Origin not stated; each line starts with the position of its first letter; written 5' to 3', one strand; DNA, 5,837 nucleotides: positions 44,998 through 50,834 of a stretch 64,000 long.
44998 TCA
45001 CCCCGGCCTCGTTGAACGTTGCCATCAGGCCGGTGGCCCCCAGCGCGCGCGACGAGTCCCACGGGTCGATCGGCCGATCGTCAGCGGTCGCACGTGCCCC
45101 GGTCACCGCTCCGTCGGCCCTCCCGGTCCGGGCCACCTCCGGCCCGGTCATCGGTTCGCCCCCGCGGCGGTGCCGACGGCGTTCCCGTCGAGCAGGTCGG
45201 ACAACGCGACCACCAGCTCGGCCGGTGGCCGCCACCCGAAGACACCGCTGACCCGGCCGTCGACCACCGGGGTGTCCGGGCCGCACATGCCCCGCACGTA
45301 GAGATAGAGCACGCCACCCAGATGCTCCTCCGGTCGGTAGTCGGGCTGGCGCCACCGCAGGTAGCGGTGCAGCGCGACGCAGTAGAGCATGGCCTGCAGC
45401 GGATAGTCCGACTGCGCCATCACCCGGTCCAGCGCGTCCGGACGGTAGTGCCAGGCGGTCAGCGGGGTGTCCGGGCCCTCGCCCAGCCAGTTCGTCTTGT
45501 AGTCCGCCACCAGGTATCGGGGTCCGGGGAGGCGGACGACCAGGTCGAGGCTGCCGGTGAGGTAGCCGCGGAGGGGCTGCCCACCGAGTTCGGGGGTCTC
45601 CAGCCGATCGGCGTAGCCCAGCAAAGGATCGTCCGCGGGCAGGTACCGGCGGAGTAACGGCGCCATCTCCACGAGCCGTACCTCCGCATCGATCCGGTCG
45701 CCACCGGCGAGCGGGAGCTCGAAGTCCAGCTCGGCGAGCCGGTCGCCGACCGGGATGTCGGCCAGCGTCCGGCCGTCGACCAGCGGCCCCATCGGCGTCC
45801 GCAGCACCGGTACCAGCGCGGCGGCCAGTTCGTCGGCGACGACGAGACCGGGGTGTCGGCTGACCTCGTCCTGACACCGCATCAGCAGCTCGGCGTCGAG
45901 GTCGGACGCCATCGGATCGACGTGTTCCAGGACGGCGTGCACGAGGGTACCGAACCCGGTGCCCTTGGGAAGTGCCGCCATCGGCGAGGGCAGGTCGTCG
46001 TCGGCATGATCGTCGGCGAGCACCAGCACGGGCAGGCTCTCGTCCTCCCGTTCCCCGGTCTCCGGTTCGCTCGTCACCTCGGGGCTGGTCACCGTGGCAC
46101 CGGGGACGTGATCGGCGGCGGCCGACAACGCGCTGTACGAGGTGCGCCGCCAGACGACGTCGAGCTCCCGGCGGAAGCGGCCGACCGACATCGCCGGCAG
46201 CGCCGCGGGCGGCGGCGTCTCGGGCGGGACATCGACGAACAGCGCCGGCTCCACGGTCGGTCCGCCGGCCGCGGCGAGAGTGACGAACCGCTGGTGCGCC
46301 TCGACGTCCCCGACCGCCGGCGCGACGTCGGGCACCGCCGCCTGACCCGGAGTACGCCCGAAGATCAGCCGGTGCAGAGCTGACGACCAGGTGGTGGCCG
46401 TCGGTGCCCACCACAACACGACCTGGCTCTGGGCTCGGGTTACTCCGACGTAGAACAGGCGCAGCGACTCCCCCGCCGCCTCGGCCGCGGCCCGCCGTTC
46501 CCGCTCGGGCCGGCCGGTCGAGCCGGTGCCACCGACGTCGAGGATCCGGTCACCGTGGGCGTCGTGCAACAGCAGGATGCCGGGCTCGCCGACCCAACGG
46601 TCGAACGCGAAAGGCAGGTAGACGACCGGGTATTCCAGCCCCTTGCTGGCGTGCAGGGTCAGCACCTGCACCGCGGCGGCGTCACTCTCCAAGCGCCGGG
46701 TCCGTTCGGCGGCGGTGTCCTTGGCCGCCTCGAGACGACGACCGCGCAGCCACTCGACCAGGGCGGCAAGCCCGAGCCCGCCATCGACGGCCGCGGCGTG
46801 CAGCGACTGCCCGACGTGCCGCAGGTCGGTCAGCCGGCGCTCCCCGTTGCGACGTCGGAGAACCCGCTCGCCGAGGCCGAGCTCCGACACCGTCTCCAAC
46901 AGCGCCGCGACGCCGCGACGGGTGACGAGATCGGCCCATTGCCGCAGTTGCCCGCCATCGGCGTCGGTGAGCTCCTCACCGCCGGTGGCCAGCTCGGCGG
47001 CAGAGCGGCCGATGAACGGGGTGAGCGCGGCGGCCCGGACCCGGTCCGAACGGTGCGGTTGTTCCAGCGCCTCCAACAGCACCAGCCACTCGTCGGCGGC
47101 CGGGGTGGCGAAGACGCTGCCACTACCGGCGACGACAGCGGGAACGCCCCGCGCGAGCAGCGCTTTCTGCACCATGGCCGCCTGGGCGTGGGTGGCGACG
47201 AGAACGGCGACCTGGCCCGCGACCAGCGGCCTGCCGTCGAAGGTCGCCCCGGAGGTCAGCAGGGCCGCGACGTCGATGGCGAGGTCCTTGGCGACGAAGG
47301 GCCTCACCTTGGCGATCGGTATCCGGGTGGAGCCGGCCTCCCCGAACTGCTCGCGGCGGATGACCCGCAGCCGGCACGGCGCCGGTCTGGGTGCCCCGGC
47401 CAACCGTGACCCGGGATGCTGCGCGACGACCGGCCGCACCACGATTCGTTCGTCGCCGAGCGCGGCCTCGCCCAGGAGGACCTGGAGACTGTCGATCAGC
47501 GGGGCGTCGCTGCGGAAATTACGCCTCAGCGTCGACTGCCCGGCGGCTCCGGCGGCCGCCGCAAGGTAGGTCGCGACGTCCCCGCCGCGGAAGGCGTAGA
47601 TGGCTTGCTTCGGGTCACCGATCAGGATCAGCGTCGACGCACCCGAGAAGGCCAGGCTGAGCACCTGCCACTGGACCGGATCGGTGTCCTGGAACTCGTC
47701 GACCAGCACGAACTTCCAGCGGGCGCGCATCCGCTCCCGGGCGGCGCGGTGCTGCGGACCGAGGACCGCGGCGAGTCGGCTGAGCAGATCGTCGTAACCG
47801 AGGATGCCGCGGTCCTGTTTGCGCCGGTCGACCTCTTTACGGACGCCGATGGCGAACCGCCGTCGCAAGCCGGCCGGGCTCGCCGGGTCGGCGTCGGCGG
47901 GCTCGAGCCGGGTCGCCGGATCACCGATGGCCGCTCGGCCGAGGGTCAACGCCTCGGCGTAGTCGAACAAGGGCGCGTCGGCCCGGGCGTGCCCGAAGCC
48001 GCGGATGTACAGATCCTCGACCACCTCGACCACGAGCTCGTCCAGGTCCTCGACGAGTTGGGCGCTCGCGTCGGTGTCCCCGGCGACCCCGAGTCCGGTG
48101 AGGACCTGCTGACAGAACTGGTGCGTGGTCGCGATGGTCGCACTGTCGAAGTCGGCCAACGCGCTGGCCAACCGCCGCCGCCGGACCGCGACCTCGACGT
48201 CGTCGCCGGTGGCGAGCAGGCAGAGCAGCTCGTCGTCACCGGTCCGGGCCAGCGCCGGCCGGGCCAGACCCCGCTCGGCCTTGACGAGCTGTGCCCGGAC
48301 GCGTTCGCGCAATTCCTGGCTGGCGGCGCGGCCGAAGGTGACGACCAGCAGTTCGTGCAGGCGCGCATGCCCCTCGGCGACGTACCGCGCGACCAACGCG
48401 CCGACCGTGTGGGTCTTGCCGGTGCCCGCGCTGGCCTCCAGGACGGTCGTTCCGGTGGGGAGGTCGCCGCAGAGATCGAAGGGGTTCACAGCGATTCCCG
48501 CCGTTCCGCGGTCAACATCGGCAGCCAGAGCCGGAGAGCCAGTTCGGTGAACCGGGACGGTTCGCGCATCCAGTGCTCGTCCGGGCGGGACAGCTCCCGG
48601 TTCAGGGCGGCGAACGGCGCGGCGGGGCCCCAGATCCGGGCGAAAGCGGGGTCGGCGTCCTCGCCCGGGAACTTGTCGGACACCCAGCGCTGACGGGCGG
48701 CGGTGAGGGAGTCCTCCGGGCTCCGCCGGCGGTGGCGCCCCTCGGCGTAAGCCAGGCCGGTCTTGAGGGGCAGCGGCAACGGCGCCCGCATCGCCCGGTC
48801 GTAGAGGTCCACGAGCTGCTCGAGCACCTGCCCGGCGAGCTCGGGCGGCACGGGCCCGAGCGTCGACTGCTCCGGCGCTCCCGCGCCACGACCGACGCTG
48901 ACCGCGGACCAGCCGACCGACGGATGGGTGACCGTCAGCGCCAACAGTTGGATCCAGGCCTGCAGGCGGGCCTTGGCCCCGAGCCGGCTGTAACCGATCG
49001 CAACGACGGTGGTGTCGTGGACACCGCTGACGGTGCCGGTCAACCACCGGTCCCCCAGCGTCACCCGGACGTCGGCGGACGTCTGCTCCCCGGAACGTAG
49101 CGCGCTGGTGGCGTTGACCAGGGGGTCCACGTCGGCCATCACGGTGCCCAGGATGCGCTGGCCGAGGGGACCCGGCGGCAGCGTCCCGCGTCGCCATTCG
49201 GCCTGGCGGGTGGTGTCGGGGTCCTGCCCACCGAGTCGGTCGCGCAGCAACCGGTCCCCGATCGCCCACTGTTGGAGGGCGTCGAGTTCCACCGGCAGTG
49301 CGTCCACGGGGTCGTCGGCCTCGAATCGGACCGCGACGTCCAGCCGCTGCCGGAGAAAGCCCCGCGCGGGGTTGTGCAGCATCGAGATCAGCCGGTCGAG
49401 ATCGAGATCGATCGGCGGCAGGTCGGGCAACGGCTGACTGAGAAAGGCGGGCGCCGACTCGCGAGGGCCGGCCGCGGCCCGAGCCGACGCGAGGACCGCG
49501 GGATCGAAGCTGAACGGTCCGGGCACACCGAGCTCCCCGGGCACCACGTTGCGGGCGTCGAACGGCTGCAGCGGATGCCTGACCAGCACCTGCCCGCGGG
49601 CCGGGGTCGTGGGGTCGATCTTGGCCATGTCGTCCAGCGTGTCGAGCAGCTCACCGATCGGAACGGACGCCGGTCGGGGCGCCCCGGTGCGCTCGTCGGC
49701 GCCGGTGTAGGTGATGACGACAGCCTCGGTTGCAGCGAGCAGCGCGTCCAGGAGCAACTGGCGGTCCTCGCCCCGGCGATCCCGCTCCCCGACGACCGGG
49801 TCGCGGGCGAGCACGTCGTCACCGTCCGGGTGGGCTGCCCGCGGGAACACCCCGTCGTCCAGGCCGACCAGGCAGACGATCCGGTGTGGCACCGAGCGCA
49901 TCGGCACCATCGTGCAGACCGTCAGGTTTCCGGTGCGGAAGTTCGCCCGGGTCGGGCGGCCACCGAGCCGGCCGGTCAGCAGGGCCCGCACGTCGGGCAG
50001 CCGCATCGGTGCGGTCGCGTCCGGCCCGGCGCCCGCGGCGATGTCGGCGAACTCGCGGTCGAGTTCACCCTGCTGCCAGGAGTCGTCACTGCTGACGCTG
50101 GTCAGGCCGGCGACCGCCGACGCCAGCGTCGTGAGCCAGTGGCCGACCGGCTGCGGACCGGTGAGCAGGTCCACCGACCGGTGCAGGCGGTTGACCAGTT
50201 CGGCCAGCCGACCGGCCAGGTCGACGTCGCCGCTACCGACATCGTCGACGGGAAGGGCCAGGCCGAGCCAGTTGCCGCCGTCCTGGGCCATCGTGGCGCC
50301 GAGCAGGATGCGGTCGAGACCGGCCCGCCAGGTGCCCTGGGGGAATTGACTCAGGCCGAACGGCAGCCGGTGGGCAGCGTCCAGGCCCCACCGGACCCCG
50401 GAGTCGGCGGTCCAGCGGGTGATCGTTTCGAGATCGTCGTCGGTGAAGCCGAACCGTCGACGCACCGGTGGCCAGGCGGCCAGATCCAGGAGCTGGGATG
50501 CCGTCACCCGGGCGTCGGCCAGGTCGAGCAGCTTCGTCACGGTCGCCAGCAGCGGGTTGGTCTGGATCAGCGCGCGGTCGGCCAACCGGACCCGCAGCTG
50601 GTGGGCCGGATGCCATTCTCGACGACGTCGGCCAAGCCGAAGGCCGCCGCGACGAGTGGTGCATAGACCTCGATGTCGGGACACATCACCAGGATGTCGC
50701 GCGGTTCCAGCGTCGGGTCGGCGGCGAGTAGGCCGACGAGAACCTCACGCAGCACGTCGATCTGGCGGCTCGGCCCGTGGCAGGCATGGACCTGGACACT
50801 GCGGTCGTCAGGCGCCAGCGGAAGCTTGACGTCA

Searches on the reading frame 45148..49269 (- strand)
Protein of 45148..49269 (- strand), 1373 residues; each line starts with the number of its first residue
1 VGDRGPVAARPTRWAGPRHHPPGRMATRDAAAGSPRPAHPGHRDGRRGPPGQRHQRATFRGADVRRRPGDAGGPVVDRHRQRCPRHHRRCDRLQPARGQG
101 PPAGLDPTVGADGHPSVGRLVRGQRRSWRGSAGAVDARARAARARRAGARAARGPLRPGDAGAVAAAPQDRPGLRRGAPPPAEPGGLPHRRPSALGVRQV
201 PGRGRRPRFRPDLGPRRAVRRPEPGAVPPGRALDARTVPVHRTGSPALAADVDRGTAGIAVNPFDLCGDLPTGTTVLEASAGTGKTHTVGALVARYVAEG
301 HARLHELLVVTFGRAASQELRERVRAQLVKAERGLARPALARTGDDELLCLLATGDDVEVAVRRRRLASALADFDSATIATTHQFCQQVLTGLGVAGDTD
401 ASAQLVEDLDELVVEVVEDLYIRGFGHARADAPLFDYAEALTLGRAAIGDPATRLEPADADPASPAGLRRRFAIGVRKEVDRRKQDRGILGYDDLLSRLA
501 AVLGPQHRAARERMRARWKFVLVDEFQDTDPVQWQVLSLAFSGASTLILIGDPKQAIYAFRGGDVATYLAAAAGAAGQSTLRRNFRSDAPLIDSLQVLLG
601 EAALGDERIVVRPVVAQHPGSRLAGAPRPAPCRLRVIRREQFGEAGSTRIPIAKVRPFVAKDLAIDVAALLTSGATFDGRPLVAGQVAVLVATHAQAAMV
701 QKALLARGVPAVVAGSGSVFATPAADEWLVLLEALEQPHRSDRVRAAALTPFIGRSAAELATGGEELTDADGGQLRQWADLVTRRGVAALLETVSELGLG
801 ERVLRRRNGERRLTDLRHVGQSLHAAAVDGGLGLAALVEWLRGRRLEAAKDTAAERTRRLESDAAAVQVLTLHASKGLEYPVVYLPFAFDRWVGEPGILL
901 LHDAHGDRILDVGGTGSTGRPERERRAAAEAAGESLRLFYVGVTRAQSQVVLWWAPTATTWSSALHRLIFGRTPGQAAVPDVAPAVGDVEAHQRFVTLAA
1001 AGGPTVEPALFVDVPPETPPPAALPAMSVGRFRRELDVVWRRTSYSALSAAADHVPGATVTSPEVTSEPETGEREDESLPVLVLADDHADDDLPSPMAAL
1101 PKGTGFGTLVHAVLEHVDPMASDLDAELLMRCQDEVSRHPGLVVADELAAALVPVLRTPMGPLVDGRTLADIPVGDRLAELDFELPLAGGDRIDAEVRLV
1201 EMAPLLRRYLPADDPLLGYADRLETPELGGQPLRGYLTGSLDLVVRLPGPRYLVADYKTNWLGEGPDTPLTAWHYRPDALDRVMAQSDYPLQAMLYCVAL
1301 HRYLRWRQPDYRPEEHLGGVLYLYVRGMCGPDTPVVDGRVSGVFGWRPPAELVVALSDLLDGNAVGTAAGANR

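Call 31: search_protein_families(library=pfam, proteins=[window:45148-49269:-], max_evalue=0.00001)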
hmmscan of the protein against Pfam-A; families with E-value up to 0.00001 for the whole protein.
window:45148-49269:- (1373 aa): 5 families
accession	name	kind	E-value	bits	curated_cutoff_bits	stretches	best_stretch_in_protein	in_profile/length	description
PF00580.27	UvrD-helicase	-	1e-49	170.1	23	1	271-571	12-266/271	UvrD/REP helicase N-terminal domain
PF13245.12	AAA_19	-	2.2e-15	57.4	25.1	1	271-561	10-134/134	AAA domain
PF13361.12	UvrD_C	-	1.2e-14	55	25.6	1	859-955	280-348/350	UvrD-like helicase C-terminal domain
PF13538.12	UvrD_C_2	-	1.6e-07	31.5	27.4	0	933-952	32-51/52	UvrD-like helicase C-terminal domain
PF13604.12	AAA_30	-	1.4e-06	28.7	27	0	274-325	20-67/191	AAA domain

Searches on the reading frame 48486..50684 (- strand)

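Call 31: search_protein_families(library=pfam, proteins=[window:48486-50684:-], max_evalue=0.00001)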
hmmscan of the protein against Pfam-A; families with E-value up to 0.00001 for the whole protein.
window:48486-50684:- (732 aa): 1 family
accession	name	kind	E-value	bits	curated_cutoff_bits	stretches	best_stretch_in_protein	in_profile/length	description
PF17946.7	RecC_C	-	2.8e-57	194.3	22.6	1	426-650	3-201/202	RecC C-terminal domain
